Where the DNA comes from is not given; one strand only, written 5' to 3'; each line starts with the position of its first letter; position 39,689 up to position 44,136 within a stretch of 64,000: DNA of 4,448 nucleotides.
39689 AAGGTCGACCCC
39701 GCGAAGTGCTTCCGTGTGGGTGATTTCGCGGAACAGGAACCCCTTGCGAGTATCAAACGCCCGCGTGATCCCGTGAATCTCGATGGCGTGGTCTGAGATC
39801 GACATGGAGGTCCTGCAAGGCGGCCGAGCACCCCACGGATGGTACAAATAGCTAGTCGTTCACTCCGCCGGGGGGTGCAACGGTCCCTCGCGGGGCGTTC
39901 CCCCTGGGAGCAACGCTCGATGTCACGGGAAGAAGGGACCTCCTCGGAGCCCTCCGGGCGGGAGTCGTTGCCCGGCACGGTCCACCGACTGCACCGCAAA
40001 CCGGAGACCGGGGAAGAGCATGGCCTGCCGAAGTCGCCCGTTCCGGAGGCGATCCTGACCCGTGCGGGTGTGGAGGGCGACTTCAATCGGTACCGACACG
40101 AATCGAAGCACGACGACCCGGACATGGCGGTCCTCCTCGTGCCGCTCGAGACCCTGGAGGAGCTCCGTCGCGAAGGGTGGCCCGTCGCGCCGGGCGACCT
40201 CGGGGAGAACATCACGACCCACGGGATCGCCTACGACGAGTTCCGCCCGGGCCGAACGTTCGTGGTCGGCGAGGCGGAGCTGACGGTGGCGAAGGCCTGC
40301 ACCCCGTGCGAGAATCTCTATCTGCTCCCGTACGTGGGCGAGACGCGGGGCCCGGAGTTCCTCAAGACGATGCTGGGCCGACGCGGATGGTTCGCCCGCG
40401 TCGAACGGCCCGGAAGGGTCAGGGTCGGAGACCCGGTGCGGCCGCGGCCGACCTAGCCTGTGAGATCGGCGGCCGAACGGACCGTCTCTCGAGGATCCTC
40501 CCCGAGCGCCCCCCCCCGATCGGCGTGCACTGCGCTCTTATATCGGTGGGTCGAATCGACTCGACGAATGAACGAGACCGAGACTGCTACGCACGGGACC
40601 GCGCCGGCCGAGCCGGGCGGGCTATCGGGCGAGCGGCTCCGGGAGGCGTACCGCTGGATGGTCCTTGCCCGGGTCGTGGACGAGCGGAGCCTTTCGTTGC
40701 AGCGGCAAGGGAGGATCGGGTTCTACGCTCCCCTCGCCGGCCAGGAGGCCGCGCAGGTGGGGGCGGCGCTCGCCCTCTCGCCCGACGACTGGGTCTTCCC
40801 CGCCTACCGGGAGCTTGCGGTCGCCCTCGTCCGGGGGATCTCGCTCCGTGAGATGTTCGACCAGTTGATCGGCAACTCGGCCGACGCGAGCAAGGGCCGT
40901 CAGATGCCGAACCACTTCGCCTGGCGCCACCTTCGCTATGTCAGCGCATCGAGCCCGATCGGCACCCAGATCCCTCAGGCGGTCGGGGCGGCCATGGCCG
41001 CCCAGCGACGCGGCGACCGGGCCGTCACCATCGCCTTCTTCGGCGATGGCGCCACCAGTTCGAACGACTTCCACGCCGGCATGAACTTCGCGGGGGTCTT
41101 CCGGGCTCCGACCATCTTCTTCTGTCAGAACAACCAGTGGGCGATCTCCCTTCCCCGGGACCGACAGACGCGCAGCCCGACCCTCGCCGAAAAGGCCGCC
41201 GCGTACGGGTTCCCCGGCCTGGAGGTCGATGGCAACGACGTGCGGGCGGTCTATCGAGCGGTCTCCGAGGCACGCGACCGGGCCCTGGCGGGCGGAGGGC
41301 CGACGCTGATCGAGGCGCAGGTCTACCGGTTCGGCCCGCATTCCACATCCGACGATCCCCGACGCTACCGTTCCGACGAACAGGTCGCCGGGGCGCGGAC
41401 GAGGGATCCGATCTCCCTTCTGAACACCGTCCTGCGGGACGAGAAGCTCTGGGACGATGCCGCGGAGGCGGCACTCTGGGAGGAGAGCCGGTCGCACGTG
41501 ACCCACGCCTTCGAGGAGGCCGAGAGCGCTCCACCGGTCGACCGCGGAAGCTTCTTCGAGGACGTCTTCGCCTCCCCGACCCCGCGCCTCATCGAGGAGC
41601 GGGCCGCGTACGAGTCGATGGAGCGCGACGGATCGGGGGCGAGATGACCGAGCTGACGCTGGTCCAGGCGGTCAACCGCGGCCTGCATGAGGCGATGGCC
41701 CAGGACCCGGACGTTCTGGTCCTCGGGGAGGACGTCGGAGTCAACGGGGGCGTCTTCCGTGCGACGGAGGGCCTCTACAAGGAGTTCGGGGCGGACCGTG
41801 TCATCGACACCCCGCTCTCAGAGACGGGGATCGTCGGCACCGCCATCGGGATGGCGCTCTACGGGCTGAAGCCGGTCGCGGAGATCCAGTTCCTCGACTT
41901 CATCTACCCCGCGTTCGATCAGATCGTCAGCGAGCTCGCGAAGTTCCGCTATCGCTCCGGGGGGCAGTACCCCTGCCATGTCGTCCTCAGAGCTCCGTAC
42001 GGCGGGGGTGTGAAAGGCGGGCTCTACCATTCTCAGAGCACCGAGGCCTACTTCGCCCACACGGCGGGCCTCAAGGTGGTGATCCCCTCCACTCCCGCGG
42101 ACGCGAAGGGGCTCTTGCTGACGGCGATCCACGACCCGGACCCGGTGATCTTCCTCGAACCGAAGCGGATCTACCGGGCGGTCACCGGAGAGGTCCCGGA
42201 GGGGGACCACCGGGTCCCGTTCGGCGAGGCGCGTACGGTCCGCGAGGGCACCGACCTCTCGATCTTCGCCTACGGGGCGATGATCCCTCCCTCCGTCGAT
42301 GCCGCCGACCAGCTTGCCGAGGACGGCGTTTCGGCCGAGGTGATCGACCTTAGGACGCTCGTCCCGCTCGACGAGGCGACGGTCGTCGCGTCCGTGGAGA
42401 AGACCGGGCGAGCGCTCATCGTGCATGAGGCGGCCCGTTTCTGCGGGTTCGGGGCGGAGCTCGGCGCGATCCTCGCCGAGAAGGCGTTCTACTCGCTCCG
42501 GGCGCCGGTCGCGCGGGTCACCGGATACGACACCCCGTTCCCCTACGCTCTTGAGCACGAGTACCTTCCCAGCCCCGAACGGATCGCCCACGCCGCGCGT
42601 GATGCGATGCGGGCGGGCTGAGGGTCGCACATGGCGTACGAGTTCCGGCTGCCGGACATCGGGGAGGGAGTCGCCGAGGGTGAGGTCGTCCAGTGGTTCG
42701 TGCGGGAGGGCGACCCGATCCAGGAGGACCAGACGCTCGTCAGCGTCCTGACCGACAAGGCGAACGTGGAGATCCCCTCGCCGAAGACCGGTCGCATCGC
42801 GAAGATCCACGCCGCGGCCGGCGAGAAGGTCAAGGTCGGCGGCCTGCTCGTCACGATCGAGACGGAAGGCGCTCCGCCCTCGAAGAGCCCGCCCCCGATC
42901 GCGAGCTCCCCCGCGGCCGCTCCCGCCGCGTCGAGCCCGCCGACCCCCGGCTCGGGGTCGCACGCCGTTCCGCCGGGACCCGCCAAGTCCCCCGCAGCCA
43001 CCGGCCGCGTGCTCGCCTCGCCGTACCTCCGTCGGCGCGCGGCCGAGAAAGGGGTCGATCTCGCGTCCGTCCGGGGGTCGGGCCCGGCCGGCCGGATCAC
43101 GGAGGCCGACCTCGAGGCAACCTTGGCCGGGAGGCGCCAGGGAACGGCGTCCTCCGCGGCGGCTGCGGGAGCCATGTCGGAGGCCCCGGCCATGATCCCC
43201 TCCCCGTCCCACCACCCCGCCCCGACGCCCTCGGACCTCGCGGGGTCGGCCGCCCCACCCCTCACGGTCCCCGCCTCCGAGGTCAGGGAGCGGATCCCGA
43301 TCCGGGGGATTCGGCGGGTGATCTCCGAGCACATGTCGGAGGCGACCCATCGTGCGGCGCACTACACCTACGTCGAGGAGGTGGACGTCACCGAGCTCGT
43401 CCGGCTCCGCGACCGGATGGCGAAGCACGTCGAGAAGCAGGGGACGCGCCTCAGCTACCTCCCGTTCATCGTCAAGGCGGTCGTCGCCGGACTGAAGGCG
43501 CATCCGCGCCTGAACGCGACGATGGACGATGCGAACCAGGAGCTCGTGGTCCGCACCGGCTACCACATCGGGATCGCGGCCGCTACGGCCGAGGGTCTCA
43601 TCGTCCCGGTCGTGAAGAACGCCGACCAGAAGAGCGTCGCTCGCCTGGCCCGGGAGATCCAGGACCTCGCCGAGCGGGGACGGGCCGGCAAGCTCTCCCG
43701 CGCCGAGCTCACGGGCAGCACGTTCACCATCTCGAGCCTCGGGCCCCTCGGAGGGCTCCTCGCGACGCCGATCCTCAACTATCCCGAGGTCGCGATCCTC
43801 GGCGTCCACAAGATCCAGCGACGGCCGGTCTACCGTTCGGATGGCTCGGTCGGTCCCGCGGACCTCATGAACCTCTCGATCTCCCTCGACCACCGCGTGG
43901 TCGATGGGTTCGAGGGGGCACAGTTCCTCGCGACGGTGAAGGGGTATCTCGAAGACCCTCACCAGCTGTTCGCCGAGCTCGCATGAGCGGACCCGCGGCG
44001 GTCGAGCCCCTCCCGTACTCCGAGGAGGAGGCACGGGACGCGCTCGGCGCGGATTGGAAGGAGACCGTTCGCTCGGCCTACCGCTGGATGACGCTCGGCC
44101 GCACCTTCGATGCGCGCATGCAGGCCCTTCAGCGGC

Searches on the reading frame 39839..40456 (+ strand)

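Call 40: search_protein_families(library=pfam, proteins=[window:39839-40456:+], max_evalue=0.00001)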
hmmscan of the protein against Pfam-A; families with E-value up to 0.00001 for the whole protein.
window:39839-40456:+ (205 aa): 1 family
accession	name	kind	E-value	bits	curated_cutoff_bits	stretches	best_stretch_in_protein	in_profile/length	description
PF03473.23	MOSC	-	3.2e-19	69.6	22.7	1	90-201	4-120/120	MOSC domain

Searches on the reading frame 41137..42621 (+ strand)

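Call 40: search_protein_families(library=pfam, proteins=[window:41137-42621:+], max_evalue=0.00001)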
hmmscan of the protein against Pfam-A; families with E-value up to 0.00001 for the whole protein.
window:41137-42621:+ (494 aa): 2 families
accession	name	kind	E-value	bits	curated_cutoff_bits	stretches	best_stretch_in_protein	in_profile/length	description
PF02779.29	Transket_pyr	-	4.6e-45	153.8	27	1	173-347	3-173/174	Transketolase, pyrimidine binding domain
PF02780.25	Transketolase_C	-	2.4e-39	134.5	25.9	1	363-483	1-124/124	Transketolase, C-terminal domain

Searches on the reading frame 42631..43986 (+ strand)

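Call 40: search_protein_families(library=pfam, proteins=[window:42631-43986:+], max_evalue=0.00001)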
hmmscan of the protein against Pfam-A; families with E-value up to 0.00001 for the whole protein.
window:42631-43986:+ (451 aa): 3 families
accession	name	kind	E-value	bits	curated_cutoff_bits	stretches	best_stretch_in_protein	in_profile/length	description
PF00198.28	2-oxoacid_dh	-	2.3e-85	286.2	23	1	219-447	4-231/232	2-oxoacid dehydrogenases acyltransferase (catalytic domain)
PF00364.28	Biotin_lipoyl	-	1.3e-22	79.8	22.1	1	4-76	2-73/73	Biotin-requiring enzyme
PF02817.22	E3_binding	-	1.4e-13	51.2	23.7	1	127-162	1-36/36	e3 binding domain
